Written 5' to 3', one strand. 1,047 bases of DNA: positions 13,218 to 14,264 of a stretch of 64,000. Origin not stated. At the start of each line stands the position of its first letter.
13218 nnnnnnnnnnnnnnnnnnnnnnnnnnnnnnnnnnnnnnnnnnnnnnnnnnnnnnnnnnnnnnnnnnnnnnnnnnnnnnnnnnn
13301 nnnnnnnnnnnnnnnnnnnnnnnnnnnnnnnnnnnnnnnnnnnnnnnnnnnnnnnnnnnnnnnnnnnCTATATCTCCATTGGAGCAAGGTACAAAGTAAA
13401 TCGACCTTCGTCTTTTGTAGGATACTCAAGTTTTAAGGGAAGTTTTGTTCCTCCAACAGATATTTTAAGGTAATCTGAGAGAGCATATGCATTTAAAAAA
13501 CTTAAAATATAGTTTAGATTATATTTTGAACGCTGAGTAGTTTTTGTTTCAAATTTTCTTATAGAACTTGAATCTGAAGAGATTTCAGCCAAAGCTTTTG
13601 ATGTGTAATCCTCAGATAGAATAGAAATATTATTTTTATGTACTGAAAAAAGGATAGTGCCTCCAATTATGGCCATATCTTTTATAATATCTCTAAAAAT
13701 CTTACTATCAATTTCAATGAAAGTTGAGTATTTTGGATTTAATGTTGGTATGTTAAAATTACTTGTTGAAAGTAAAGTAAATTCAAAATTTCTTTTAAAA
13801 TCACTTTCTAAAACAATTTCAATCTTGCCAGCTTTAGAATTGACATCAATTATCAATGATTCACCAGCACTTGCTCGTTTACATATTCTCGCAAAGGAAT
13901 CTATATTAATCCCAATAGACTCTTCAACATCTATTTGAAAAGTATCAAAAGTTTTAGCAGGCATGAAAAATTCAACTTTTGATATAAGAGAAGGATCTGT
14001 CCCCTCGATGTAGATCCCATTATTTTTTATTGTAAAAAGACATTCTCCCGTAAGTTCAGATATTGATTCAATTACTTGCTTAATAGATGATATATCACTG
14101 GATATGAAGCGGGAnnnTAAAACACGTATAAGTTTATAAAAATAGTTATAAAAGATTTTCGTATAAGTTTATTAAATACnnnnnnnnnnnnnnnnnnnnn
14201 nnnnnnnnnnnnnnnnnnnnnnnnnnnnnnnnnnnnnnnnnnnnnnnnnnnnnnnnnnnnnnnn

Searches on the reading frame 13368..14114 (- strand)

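Call 60: search_protein_families(library=pfam, proteins=[window:13368-14114:-], max_evalue=0.00001)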
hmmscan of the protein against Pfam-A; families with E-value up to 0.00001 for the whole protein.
window:13368-14114:- (248 aa): 2 families
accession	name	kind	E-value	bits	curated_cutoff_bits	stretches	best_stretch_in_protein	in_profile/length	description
PF00705.23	PCNA_N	-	3.8e-13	49.7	20.3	1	9-109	10-110/127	Proliferating cell nuclear antigen, N-terminal domain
PF02747.20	PCNA_C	-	6.9e-10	39.6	23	1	128-245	6-127/128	Proliferating cell nuclear antigen, C-terminal domain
